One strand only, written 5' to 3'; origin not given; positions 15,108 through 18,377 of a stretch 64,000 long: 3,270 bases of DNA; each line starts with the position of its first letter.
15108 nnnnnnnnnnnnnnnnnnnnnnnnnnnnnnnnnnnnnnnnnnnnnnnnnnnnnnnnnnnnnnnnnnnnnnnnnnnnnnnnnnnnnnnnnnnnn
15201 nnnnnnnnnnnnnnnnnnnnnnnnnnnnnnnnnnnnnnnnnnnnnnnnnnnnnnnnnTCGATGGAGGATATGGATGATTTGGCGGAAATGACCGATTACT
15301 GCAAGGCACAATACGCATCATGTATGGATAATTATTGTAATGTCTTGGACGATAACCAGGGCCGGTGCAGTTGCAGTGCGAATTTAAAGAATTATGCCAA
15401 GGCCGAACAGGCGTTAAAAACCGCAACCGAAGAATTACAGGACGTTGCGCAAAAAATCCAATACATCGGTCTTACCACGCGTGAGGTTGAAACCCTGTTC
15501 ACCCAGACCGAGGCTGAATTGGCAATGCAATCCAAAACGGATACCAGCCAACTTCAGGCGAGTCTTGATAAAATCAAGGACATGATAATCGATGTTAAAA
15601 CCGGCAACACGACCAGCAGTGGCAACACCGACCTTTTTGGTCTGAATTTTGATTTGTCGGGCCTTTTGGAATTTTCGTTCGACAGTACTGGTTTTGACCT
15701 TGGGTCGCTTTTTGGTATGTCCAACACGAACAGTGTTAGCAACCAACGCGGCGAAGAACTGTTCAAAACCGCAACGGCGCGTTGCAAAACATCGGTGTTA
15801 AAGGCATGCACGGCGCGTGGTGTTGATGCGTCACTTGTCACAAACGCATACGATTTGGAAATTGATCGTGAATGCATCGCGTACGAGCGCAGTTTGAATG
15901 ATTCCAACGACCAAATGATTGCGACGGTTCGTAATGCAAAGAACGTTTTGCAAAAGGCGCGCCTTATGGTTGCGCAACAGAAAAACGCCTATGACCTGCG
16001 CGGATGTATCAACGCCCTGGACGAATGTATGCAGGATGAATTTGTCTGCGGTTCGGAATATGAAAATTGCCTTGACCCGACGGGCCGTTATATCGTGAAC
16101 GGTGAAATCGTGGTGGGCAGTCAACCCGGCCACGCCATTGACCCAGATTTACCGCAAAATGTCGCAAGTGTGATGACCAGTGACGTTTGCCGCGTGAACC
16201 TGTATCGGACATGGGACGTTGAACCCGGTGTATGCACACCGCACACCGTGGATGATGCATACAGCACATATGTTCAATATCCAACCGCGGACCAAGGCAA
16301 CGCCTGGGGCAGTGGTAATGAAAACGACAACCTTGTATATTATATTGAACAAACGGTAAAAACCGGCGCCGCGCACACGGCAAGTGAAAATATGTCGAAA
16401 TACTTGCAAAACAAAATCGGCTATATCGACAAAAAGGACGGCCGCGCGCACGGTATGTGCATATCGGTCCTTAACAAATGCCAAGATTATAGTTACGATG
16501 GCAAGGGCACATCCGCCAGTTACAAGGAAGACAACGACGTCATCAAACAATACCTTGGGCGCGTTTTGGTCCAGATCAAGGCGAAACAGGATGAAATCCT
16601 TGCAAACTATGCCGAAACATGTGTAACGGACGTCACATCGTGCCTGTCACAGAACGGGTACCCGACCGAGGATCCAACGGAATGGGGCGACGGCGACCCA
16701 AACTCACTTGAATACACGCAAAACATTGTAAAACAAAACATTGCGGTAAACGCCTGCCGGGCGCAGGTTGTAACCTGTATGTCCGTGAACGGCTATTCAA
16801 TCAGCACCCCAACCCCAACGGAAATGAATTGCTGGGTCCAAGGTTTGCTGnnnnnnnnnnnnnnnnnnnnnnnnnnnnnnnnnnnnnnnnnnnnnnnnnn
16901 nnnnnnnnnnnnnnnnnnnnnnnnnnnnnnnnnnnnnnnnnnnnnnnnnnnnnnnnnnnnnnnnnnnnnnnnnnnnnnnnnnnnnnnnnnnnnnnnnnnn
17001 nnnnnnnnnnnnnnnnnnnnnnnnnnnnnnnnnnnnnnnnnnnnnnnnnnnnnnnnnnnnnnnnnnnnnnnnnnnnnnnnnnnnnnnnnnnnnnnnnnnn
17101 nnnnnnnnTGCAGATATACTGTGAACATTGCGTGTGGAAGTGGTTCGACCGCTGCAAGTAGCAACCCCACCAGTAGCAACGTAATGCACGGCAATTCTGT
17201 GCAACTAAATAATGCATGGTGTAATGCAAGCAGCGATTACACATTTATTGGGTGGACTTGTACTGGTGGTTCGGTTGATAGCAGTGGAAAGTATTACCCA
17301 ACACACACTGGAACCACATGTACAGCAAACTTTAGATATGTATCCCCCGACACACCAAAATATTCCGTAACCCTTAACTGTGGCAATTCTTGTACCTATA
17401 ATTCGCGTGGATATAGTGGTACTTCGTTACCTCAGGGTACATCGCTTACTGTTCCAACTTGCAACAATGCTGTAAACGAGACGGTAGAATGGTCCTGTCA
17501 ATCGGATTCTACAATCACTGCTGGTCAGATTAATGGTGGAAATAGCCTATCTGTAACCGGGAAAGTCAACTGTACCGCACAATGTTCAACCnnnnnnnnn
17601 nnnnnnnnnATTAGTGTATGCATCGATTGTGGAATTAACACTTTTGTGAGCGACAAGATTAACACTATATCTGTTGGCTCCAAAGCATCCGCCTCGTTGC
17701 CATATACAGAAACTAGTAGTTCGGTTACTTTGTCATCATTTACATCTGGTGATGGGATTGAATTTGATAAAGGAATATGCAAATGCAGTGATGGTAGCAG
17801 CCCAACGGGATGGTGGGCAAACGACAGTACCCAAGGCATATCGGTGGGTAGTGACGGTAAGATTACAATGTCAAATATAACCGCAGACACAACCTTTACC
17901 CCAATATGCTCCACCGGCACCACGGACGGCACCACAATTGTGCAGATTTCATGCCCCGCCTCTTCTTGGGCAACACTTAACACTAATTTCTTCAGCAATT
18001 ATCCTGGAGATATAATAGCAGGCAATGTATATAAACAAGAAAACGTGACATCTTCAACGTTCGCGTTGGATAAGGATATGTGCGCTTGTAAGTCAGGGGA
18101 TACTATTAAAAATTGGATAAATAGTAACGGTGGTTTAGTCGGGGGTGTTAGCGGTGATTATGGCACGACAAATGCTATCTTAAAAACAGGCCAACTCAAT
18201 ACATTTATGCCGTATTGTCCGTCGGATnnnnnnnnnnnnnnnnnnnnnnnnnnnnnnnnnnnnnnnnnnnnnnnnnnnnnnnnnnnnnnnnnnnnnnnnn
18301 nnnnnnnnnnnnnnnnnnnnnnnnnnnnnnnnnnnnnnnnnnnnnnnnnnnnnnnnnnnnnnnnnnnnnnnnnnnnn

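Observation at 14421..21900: Tandem pair of giant secreted Cys-rich proteins (1385 aa and 1099 aa)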

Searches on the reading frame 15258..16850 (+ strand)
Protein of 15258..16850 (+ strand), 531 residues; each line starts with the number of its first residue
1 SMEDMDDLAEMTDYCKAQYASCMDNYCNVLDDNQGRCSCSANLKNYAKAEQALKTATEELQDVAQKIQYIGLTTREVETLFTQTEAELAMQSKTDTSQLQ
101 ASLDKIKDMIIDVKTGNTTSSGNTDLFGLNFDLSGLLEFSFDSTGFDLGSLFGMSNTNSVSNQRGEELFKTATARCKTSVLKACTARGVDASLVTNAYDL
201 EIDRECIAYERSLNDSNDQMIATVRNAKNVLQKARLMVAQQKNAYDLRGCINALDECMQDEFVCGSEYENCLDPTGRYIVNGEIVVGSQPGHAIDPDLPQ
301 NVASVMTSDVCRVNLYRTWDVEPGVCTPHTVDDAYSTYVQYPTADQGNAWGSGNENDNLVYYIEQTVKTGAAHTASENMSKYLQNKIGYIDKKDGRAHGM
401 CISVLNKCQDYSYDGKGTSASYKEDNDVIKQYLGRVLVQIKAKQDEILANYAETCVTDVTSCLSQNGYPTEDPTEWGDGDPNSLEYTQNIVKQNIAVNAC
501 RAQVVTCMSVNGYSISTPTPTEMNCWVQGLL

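Call 15: find_related_loci(query=A1, collection=genome_contigs, flank=10000)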
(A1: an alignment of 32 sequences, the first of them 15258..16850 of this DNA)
Query A1 (531 aa) in genome_contigs; peptide patterns used: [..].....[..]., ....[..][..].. (x = any residue, [..] = any of these).
337 stretches matched a pattern; 312 encode a relative of the query (tblastn E <= 1e-3); the best 80 are kept; 80 distinct loci.
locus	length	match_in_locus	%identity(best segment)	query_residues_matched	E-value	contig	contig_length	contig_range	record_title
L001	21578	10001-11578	82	1-531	0e+0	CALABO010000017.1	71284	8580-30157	MAG TPA_asm: uncultured proteobacterium isolate SRR6425765_bin.2_CONCOCT_v1.1_MAG genome assembly, contig: ERZ1767560.19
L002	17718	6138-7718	83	1-531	0e+0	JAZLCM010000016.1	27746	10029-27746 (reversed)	MAG: Candidatus Enterousia sp. isolate T1900045049_TC20190042.MAGScoT_cleanbin_000031 SGB_4517_k141_870327, whole genome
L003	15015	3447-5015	81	1-531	0e+0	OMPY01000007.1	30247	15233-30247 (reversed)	uncultured proteobacterium isolate RUG774 genome assembly, contig: scaffold_877, whole genome shotgun sequence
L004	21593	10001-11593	80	1-531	0e+0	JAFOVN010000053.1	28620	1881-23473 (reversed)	MAG: Alphaproteobacteria bacterium isolate RGIG837 Dairy_cattle_Omasum.Co__c4773995, whole genome shotgun sequence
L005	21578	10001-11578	80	1-531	0e+0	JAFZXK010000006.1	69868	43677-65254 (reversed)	MAG: Alphaproteobacteria bacterium isolate RGIG8185 Water_buffalos_Rumen-3__c467434, whole genome shotgun sequence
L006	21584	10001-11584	79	1-531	0e+0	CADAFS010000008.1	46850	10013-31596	MAG: uncultured proteobacterium isolate RUG13256 genome assembly, contig: RUG13256_asm_8, whole genome shotgun sequence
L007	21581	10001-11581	80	1-531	0e+0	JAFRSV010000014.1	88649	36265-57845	MAG: Alphaproteobacteria bacterium isolate RGIG2769 Goat_Omasum-5__c684769, whole genome shotgun sequence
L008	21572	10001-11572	79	1-531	0e+0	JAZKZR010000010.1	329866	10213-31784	MAG: Candidatus Enterousia sp. isolate T1900045086_TC20190080.MAGScoT_cleanbin_000026 SGB_4685_k141_2971495, whole genom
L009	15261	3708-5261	76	4-531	0e+0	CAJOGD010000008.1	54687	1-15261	uncultured Alphaproteobacteria bacterium isolate Red_deer_3_mag_193 genome assembly, contig: scaffold_2987, whole genome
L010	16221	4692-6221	74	3-530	0e+0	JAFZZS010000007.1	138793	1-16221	MAG: Alphaproteobacteria bacterium isolate RGIG8245 Water_buffalos_Rumen-5__c1187415, whole genome shotgun sequence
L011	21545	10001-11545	71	1-530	0e+0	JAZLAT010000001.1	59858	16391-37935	MAG: Candidatus Enterousia sp. isolate T1900045073_TC20190067.MAGScoT_cleanbin_000009 SGB_4624_k141_2407044, whole genom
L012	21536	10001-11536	70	4-530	0e+0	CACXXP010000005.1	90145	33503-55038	MAG: uncultured proteobacterium isolate RUG11692 genome assembly, contig: RUG11692_asm_5, whole genome shotgun sequence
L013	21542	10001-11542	70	4-530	0e+0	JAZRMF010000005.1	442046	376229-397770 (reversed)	MAG: Candidatus Enterousia sp. isolate T1900045428_YK20190119.MAGScoT_cleanbin_000014 SGB_7076_k141_155572, whole genome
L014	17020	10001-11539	69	3-531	0e+0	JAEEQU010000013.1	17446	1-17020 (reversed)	MAG: Alphaproteobacteria bacterium isolate Tb.RUG.342 NODE_13282_length_17446_cov_0.883538, whole genome shotgun sequenc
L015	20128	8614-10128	72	4-529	0e+0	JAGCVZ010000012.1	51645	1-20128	MAG: Alphaproteobacteria bacterium isolate RGIG10173 Yak_Rumen-4__c1858873, whole genome shotgun sequence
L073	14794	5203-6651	55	5-531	0e+0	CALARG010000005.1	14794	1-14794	MAG TPA_asm: uncultured Alphaproteobacteria bacterium isolate SRR6425825_bin.15_CONCOCT_v1.1_MAG genome assembly, contig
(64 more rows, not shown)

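Call 21: predict_structure(alignment_id=A1)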
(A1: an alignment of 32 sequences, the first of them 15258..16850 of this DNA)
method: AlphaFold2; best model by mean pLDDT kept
length: 531 residues; sequences in the alignment: 32
mean_pLDDT: 60.5   pTM: 0.44
mean pLDDT of the five models: 60.5, 59.8, 59.5, 56.5, 55.2
residues with pLDDT >= 90: 11; 70-90: 195; 50-70: 142; < 50: 183
segments of 3 or more residues with pLDDT < 50: 1-5, 30-35, 66-104, 106-163, 236-244, 261-308, 332-341, 475-478
pLDDT, mean of each block of 10 residues (from residue 1): 52 70 63 49 53 59 48 43 39 41 47 33 28 30 28 28 56 74 71 64 61 59 58 50 63 81 41 39 33 39 41 66 68 42 71 79 86 76 87 84 87 80 88 85 71 82 86 53 75 86 77 61 75 70
secondary structure, 60 per line:
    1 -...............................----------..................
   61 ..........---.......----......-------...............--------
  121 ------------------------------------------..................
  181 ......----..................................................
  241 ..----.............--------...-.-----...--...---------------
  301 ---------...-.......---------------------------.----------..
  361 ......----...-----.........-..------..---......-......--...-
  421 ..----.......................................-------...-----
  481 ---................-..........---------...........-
elements in order: H2-32 H43-70 H74-80 H85-90 H98-112 H163-186 H191-242 H247-259 E278-280 E283-285 H314-319 H359-366 H379-387 H402-407 H409-412 H427-465 H484-499 H501-510 H520-530

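Call 31: search_solved_structures(query=A1, max_evalue=10)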
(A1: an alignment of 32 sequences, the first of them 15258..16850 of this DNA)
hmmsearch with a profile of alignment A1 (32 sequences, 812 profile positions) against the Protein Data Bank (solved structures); distinct sequences matched with E-value up to 10: 7.
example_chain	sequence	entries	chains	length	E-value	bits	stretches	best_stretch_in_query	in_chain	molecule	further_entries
9cod_A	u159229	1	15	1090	6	8.3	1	41-207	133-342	SGNH hydrolase-type esterase domain-containing protein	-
7zr1_A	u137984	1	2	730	7.3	8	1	89-156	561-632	Double-strand break repair protein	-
7vpd_F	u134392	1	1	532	8.3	7.8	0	89-177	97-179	RNA polymerase sigma factor SigA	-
8dy7_F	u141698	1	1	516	8.5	7.8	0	89-175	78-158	RNA polymerase sigma factor SigA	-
8dy9_F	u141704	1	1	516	8.5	7.8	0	89-175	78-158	RNA polymerase sigma factor SigA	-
7vpz_F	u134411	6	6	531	8.7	7.7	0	89-177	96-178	RNA polymerase principal sigma factor HrdB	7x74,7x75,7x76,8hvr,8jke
9v33_L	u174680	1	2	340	9.5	7.6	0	95-182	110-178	Polycomb group protein Asx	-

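Call 87: find_homologous_proteins(query=L073:2276-4465:+, max_evalue=0.001)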
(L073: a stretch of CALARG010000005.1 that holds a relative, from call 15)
Query L073:2276-4465:+ (729 aa): 1199 proteins with E <= 0.001 among 8000 candidates; the best 120 are listed.
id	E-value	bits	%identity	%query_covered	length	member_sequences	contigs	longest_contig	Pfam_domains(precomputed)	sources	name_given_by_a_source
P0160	0.0e+0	1582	99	100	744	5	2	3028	-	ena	-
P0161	0.0e+0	1481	94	100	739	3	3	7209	-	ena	-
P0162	0.0e+0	1405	90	100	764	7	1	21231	-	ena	-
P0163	0.0e+0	1373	87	100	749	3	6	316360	-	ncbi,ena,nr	ncbi:MAG: hypothetical protein J6R52_01410 [Alphaproteobacteria bacterium]|nr:hypothetical protein [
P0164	0.0e+0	1094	72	100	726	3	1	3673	-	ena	-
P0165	0.0e+0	1078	69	98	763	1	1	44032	-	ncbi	-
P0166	0.0e+0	1033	72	91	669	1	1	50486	-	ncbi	-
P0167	0.0e+0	1029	67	100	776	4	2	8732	-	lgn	-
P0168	3.2e-288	976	63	99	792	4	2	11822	-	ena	-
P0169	9.1e-288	974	69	91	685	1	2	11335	-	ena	-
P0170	2.0e-283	960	66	91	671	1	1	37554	-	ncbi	-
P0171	1.6e-268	911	66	92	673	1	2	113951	-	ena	-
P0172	2.8e-268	910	60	99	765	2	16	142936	-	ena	-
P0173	1.1e-263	895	60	100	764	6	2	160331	-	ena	-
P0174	8.1e-251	852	59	100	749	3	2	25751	-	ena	-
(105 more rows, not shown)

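Call 93: find_related_loci(query=window:15258-16850:+, collection=metagenome_contigs, flank=10000)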
Query window:15258-16850:+ (531 aa) in metagenome_contigs; peptide patterns used: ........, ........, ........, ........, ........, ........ (x = any residue, [..] = any of these).
315 stretches matched a pattern; 62 encode a relative of the query (tblastn E <= 1e-3); 61 distinct loci.
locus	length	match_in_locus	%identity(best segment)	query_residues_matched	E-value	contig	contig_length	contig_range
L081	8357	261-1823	80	1-531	0e+0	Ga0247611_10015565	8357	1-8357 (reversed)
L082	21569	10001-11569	80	1-531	0e+0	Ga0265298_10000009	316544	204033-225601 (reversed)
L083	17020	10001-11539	69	3-531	0e+0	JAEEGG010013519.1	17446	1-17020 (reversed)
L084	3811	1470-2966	65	2-530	0e+0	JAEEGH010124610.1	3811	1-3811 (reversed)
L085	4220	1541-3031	65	2-530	0e+0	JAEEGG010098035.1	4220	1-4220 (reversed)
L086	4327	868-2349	65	2-530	0e+0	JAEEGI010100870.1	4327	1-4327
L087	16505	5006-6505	62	3-530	0e+0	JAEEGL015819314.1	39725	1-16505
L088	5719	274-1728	54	4-529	0e+0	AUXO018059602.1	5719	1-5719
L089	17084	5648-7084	53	5-531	7e-180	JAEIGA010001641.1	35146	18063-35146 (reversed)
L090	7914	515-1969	53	4-529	4e-179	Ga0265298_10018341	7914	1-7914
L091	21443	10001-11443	53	4-529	2e-176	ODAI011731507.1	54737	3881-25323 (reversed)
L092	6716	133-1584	53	4-529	1e-177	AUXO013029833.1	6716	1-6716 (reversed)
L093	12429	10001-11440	52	4-529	8e-175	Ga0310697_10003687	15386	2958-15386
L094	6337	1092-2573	54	4-529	2e-172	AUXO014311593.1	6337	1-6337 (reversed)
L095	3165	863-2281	54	5-527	7e-179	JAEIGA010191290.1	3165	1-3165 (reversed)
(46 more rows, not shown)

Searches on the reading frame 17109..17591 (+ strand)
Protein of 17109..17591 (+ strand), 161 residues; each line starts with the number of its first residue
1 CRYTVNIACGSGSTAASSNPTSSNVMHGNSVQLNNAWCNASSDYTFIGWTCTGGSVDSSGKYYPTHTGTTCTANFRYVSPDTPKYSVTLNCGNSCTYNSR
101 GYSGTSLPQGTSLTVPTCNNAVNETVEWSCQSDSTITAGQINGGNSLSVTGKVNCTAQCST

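Call 40: search_protein_families(library=pfam, proteins=[window:17109-17591:+], max_evalue=10)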
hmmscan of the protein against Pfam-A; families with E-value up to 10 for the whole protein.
seq(161 aa): 0 families

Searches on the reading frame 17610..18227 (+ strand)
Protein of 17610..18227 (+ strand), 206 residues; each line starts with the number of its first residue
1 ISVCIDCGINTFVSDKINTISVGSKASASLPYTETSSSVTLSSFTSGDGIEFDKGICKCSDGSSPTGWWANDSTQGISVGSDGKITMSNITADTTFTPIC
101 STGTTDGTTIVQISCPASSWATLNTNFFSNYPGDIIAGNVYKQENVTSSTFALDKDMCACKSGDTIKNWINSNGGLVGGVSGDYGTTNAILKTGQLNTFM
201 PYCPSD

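Call 40: search_protein_families(library=pfam, proteins=[window:17610-18227:+], max_evalue=10)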
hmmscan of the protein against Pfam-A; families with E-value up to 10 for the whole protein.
seq(206 aa): 1 family
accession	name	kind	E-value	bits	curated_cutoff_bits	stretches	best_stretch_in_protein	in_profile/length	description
PF21601.3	GldM_2nd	-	0.11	13.4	24.4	1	9-96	10-87/98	GldM second domain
